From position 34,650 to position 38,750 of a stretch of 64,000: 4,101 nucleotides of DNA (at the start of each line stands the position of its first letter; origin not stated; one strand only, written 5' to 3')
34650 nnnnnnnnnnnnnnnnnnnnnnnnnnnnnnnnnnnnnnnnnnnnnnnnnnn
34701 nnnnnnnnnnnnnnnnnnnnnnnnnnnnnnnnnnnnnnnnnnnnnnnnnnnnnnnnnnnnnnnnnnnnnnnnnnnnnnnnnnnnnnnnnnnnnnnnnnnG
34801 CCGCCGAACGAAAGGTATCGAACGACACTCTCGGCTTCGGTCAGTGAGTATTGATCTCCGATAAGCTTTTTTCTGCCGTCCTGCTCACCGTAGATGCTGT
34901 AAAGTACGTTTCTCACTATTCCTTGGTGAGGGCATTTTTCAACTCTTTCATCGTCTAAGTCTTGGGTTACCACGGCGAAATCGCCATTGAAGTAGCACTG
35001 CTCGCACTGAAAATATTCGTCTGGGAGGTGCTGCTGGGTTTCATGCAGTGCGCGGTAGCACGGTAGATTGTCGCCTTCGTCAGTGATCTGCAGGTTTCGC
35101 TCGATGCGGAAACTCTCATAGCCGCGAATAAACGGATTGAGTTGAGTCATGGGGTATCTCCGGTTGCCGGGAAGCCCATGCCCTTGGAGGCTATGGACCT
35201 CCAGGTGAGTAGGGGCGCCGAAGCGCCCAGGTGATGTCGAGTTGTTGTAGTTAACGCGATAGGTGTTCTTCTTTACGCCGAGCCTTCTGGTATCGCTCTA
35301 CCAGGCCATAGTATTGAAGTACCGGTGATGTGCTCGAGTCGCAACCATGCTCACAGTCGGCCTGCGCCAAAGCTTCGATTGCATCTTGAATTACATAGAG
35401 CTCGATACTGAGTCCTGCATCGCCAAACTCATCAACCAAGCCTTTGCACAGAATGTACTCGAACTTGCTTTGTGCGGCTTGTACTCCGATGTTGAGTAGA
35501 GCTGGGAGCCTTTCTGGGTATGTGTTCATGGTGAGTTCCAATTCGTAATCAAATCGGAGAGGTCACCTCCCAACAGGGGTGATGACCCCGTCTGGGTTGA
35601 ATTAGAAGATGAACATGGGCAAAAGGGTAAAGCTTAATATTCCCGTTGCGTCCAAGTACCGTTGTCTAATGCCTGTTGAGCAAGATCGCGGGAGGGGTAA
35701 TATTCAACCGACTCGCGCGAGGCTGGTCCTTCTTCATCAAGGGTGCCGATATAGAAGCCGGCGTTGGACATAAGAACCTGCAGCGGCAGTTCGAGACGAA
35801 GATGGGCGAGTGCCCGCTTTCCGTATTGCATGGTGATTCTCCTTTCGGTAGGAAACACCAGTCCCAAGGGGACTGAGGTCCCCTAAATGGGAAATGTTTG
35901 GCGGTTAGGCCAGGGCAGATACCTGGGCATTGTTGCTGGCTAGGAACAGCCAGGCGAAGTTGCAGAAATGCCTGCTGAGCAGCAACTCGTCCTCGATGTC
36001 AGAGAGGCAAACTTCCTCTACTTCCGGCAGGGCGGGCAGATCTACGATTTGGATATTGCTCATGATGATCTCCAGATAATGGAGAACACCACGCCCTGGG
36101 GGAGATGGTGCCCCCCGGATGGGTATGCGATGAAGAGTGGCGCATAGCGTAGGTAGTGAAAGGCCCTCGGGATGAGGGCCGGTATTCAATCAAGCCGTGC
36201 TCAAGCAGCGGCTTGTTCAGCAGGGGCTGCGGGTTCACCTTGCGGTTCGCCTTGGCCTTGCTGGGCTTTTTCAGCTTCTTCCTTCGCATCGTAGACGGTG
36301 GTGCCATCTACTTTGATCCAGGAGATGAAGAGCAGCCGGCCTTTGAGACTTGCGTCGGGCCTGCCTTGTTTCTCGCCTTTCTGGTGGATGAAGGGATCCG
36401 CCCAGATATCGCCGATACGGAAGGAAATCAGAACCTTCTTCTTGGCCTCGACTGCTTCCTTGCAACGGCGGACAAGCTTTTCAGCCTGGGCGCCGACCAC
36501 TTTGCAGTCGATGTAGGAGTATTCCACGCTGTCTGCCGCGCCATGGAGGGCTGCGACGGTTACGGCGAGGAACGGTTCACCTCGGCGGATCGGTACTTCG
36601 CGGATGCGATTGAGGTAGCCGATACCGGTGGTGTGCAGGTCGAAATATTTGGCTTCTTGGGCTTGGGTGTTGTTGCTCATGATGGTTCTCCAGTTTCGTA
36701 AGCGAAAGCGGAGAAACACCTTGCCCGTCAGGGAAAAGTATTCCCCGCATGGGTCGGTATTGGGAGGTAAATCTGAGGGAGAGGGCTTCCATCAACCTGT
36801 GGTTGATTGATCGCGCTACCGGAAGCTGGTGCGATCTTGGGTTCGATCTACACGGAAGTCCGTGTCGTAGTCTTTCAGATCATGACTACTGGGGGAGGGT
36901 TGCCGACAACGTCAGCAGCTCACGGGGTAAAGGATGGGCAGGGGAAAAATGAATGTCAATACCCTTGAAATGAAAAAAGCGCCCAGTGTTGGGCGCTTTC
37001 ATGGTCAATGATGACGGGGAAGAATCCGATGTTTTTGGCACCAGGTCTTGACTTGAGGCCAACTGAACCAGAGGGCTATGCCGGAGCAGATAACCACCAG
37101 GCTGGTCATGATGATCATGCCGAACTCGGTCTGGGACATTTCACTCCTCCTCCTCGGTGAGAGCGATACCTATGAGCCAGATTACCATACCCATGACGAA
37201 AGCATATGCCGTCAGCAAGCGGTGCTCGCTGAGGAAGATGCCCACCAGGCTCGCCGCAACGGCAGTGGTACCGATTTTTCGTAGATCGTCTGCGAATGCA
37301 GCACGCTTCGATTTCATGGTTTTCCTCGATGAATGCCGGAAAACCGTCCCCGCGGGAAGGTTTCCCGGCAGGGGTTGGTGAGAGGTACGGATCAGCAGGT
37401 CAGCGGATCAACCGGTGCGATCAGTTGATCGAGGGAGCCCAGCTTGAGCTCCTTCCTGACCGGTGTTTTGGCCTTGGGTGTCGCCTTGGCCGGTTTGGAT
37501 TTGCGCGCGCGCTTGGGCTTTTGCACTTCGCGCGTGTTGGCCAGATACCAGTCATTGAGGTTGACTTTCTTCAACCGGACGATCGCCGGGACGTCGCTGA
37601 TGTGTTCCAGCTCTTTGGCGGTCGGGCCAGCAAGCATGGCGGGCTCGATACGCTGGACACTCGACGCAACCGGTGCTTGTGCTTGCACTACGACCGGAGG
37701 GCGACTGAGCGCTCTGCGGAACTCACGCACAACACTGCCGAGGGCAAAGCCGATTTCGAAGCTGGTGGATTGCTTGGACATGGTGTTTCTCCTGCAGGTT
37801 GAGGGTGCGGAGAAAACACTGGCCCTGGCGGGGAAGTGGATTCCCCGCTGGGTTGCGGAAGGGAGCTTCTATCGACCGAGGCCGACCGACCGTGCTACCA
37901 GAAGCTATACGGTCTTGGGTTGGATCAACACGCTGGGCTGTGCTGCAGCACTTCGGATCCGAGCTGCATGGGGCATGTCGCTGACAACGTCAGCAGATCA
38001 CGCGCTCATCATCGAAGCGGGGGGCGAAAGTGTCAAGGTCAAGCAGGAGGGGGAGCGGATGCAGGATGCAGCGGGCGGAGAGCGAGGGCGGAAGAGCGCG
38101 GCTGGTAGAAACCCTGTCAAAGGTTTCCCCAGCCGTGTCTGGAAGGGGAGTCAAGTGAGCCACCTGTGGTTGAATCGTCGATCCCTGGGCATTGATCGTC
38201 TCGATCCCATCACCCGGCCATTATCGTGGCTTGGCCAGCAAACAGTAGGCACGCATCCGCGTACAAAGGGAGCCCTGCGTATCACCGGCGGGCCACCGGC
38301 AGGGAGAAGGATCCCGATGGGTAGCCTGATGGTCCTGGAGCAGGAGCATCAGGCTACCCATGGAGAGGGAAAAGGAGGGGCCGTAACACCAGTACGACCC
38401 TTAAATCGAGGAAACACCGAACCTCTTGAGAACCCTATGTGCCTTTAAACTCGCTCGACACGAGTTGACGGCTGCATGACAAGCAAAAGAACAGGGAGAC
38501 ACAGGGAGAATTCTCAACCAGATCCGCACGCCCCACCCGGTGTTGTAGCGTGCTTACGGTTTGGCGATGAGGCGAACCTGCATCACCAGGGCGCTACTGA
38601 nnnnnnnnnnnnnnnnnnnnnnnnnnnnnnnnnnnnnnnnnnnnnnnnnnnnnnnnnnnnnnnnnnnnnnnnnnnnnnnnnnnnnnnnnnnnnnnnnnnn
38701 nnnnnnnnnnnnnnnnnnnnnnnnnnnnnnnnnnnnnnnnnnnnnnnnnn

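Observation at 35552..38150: Family of conserved structured leader elements upstream of at least five small ICE genes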

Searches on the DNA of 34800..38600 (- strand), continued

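Call 50: search_with_rna_model(model_id=R1, sources=[L082, L083, L084, L085, L086, L087, L088, L089], max_evalue=1, filters=off, show_alignments=8)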
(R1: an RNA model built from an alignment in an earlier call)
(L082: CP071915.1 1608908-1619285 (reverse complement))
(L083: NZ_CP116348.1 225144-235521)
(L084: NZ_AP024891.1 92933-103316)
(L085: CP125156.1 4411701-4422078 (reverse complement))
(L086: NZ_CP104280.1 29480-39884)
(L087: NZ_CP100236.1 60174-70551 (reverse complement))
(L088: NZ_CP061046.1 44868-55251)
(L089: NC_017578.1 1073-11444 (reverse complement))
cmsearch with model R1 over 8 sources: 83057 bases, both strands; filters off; matches with E-value up to 1: 43.
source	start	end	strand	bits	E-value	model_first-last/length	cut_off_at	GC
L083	4917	5000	+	50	3.4e-11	1-80/80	no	0.6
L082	4923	5000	+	45.9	4e-10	1-80/80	no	0.62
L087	1682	1760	+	39.2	2.4e-08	1-80/80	no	0.58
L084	4920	5003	+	33.1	1e-06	1-80/80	no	0.38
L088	4912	4997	+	31.2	3.4e-06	1-80/80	no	0.49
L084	6292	6380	+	28.5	1.7e-05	1-80/80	no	0.48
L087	6620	6684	+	28.2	2e-05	1-80/80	no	0.63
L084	5458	5536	+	27.5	3.2e-05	1-80/80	no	0.49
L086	7760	7823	+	27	4.3e-05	1-80/80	no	0.59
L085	4931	5009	+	26.7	5.1e-05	1-80/80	no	0.48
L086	4914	4994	+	22.3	0.00076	1-80/80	no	0.54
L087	4920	4994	+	21.9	0.00096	1-80/80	no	0.53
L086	9784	9853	+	21.7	0.0011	1-80/80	no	0.63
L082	9374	9440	+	21.7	0.0011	1-80/80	no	0.66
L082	7032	7101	+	20.4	0.0024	1-80/80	no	0.64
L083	2086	2156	+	19.9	0.0034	1-80/80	no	0.55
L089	4927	5000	+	19.8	0.0035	1-80/80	no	0.36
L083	6661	6727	+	19.6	0.004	1-80/80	no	0.55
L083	1326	1395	+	18.7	0.0067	1-80/80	no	0.53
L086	3595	3664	+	18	0.01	1-80/80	no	0.57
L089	6137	6202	+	18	0.011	1-80/80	no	0.53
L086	8237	8304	+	17.7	0.012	1-80/80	no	0.57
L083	2854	2918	+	17.6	0.013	1-80/80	no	0.63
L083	8135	8205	+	16.7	0.023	1-80/80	no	0.65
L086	5939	6003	+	16.5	0.027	1-80/80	no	0.6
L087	9107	9159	+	16.2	0.032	1-80/80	no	0.68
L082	918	984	+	16.1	0.034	1-80/80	no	0.66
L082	8958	8997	+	16.1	0.034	1-80/80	no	0.7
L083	2837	2889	-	14.2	0.11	1-80/80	no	0.64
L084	6250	6324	-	14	0.12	1-80/80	no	0.56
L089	4916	4965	-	13.7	0.14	1-80/80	no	0.4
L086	6000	6054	-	13.6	0.15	1-80/80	no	0.53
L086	10120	10184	+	13.5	0.17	1-80/80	no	0.63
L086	5913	5974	-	13.3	0.19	1-80/80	no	0.55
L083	6240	6306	+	13.1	0.22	1-80/80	no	0.55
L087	7519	7588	+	12.3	0.33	1-80/80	no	0.66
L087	1678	1718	-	11.6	0.52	1-80/80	no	0.66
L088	4890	4948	-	11.6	0.53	1-80/80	no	0.56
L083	419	493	+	11.4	0.61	1-80/80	no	0.63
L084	4919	4957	-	11.2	0.67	1-80/80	no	0.54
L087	5564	5628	+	10.9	0.82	1-80/80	no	0.54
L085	4872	4896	+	10.7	0.91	45-69/80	no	0.4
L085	4929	4968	-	10.6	0.99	1-80/80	no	0.5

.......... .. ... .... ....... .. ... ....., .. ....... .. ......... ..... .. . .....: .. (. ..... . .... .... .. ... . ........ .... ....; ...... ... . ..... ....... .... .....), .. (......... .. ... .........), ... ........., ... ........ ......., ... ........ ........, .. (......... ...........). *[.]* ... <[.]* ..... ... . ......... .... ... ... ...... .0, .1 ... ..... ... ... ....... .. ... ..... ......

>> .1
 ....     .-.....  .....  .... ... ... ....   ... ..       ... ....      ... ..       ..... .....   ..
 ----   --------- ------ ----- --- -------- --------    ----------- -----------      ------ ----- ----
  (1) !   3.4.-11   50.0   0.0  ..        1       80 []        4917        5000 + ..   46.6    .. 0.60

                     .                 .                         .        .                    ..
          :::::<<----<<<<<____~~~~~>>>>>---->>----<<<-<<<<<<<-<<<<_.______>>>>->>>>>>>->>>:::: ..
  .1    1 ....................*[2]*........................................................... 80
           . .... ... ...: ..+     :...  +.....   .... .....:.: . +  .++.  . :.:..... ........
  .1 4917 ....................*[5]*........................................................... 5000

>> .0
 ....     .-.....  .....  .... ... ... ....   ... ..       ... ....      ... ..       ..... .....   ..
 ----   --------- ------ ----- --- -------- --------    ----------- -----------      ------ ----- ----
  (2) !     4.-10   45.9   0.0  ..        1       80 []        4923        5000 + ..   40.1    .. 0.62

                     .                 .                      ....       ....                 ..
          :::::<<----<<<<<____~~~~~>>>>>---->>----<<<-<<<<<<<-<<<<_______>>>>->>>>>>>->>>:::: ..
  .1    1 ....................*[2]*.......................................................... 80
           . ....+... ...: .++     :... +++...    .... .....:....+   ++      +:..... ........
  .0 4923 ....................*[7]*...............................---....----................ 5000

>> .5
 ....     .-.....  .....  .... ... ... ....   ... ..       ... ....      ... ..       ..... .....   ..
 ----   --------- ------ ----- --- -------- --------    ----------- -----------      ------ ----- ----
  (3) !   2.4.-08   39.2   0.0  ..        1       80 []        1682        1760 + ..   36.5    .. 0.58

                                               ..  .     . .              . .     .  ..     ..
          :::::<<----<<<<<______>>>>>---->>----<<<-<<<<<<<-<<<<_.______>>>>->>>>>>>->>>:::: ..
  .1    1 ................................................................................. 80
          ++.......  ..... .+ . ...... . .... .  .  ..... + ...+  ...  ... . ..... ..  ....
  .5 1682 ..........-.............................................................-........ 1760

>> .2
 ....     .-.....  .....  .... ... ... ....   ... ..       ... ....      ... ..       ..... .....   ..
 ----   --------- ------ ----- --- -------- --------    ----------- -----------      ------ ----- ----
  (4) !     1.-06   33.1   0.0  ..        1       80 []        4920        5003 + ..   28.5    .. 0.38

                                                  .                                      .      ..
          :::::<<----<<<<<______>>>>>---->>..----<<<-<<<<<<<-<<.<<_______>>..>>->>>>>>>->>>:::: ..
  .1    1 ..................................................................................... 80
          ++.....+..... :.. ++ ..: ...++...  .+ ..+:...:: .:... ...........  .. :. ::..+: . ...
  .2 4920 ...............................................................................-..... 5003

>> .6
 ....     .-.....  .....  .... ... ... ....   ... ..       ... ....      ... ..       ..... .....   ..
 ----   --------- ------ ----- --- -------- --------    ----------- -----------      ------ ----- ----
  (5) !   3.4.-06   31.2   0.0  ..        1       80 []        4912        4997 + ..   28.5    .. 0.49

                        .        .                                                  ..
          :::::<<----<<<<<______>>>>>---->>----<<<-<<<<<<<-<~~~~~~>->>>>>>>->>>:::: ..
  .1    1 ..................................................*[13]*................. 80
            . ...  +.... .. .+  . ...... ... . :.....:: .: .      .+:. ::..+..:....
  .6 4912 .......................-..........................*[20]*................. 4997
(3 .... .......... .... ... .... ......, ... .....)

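Call 51: search_rna_families(sources=[L082, L083, L084, L085, L086, L087, L088, L089, L002, L036, L025], threshold=gathering)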
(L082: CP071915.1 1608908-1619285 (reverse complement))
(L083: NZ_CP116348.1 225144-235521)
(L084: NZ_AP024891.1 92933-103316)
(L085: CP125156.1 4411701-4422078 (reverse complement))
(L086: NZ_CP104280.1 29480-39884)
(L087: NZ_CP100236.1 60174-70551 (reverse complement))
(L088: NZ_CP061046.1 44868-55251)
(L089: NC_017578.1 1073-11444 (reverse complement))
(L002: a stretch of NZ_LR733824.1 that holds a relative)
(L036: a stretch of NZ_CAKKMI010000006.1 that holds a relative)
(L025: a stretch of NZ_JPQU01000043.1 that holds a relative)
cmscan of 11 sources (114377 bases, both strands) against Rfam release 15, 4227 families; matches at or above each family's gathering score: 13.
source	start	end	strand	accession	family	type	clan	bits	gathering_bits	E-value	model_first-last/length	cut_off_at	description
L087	4465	4633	+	RF02349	psRNA2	Gene; sRNA;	-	146.1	65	1.1e-35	1-201/201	no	Proteobacterial sRNA psRNA2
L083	4736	4885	+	RF01754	radC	Cis-reg;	-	123.7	40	6e-23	1-149/149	no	radC RNA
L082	4765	4909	+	RF01754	radC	Cis-reg;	-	110.9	40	4.7e-20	1-149/149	no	radC RNA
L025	4772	4921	+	RF01754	radC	Cis-reg;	-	105.9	40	6.5e-19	1-149/149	no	radC RNA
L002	3339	3483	+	RF01754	radC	Cis-reg;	-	95.3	40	1.7e-16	1-149/149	no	radC RNA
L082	770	909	+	RF01754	radC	Cis-reg;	-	93.5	40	4.3e-16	1-149/149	no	radC RNA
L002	4730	4883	+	RF01754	radC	Cis-reg;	-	91.5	40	1.2e-15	1-149/149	no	radC RNA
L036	4658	4800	+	RF01754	radC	Cis-reg;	-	90.2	40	2.4e-15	1-149/149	no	radC RNA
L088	4699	4850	+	RF01728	STAXI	Gene; sRNA;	-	88.5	40.5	4.7e-17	1-153/153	no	STAXI RNA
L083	1177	1319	+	RF01754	radC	Cis-reg;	-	81.9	40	1.9e-13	1-149/149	no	radC RNA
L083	266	408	+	RF01754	radC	Cis-reg;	-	79.5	40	6.9e-13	1-149/149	no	radC RNA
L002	7436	7580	+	RF01754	radC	Cis-reg;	-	67.8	40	3e-10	1-149/149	no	radC RNA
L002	4040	4186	+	RF01754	radC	Cis-reg;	-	58.5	40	4e-08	1-149/149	no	radC RNA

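Call 76: search_rna_families(source=window, start=36700, end=38100, threshold=gathering, show_alignments=2)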
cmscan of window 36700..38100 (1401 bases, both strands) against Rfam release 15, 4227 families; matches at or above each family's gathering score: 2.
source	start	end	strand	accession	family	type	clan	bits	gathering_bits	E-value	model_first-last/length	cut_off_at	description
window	36785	36934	-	RF01754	radC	Cis-reg;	-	96.9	40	9e-19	1-149/149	no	radC RNA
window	37865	38012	-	RF01754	radC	Cis-reg;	-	76.9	40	3.2e-14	1-149/149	no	radC RNA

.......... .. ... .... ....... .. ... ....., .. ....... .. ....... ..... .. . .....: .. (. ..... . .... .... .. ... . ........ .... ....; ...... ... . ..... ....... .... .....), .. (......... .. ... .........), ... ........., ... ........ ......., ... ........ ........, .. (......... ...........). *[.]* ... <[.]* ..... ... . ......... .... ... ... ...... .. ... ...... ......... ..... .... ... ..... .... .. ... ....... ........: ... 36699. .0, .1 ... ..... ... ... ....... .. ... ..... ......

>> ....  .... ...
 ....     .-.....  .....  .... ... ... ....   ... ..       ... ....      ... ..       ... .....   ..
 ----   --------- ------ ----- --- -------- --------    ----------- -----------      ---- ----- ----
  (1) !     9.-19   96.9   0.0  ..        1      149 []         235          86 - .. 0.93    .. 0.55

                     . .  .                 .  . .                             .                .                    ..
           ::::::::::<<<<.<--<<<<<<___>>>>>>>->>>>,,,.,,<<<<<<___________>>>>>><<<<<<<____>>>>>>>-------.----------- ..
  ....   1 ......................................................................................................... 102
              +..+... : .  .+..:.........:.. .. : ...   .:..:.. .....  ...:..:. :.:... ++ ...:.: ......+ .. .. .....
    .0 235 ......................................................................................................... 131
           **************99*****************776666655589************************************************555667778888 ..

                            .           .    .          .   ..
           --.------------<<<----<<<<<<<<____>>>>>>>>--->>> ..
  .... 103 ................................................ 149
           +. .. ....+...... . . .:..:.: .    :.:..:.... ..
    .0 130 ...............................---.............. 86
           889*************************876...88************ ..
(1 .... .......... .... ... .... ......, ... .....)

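Call 90: search_rna_families(sources=[L001, L003, L006, L009, L014, L017, L019, L021, L024, L027, L041, L051, L053, L058], threshold=gathering)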
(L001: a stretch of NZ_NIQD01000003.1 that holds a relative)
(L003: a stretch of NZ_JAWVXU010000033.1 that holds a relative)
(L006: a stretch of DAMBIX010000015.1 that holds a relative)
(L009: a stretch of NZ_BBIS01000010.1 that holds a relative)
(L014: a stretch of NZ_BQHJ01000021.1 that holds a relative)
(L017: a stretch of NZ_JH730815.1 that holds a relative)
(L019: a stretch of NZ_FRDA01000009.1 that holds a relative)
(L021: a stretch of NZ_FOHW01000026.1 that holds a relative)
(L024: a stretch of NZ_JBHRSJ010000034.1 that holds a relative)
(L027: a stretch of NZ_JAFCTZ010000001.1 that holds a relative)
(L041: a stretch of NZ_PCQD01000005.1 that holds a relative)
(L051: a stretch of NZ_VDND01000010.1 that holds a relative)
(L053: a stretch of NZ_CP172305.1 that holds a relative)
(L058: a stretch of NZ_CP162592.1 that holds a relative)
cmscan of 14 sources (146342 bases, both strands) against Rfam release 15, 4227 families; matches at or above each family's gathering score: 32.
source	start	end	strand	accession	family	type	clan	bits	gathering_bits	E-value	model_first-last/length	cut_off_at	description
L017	4435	4582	+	RF01754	radC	Cis-reg;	-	116.4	40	3.4e-21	1-149/149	no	radC RNA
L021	4432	4575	+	RF01754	radC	Cis-reg;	-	115.9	40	4.5e-21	1-149/149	no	radC RNA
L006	4775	4920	+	RF01754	radC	Cis-reg;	-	112.2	40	3.2e-20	1-149/149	no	radC RNA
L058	4422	4570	+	RF01754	radC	Cis-reg;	-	112.2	40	3.1e-20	1-149/149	no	radC RNA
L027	4213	4361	+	RF01754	radC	Cis-reg;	-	111.7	40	4e-20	1-149/149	no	radC RNA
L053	4761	4914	+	RF01754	radC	Cis-reg;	-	111.5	40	4.6e-20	1-149/149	no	radC RNA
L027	8814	8964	+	RF01754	radC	Cis-reg;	-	107.6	40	3.6e-19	1-149/149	no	radC RNA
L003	4730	4881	+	RF01754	radC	Cis-reg;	-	106.2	40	7.2e-19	1-149/149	no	radC RNA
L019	3768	3918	+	RF01754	radC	Cis-reg;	-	102.3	40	5.7e-18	1-149/149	no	radC RNA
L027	4771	4920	+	RF01754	radC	Cis-reg;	-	102.1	40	6.3e-18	1-149/149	no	radC RNA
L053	3963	4119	+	RF01754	radC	Cis-reg;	-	102.1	40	6.2e-18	1-149/149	no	radC RNA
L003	3668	3814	+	RF01754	radC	Cis-reg;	-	101.3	40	9.4e-18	1-149/149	no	radC RNA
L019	4452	4605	+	RF01754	radC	Cis-reg;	-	100.5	40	1.4e-17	1-149/149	no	radC RNA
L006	3092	3235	+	RF01754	radC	Cis-reg;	-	99.4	40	2.5e-17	1-149/149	no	radC RNA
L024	4408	4558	+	RF01754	radC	Cis-reg;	-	99.3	40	2.7e-17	1-149/149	no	radC RNA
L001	4746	4896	+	RF01754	radC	Cis-reg;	-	97.6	40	6.5e-17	1-149/149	no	radC RNA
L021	3784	3928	+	RF01754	radC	Cis-reg;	-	96.9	40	9.3e-17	1-149/149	no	radC RNA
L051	2768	2923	+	RF01754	radC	Cis-reg;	-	96.9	40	9.6e-17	1-149/149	no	radC RNA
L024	3666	3816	+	RF01754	radC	Cis-reg;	-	95.6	40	1.8e-16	1-149/149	no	radC RNA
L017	3768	3913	+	RF01754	radC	Cis-reg;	-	94.1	40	4.1e-16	1-149/149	no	radC RNA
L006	8587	8725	+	RF01754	radC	Cis-reg;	-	93.3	40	6.2e-16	1-149/149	no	radC RNA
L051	4456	4612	+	RF01754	radC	Cis-reg;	-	93.2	40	6.7e-16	1-149/149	no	radC RNA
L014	4745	4889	+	RF01754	radC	Cis-reg;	-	89.6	40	4.4e-15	1-149/149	no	radC RNA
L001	3668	3815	+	RF01754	radC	Cis-reg;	-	83.8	40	9.1e-14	1-149/149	no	radC RNA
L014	3685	3829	+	RF01754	radC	Cis-reg;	-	83.8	40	8.9e-14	1-149/149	no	radC RNA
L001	6917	7054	+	RF01754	radC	Cis-reg;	-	81.8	40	2.5e-13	1-149/149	no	radC RNA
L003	6181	6323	+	RF01754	radC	Cis-reg;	-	78.9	40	1.2e-12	1-149/149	no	radC RNA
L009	4756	4905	+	RF01754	radC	Cis-reg;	-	77.3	40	2.7e-12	1-149/149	no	radC RNA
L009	3719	3867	+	RF01754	radC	Cis-reg;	-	73.5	40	2e-11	1-149/149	no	radC RNA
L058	10121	10193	-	RF00005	tRNA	Gene; tRNA;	CL00001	73.2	29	9.5e-14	1-71/71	no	tRNA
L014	7183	7319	+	RF01754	radC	Cis-reg;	-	68.4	40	2.9e-10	1-149/149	no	radC RNA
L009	7112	7242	+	RF01754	radC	Cis-reg;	-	65.2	40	1.5e-09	1-149/149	no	radC RNA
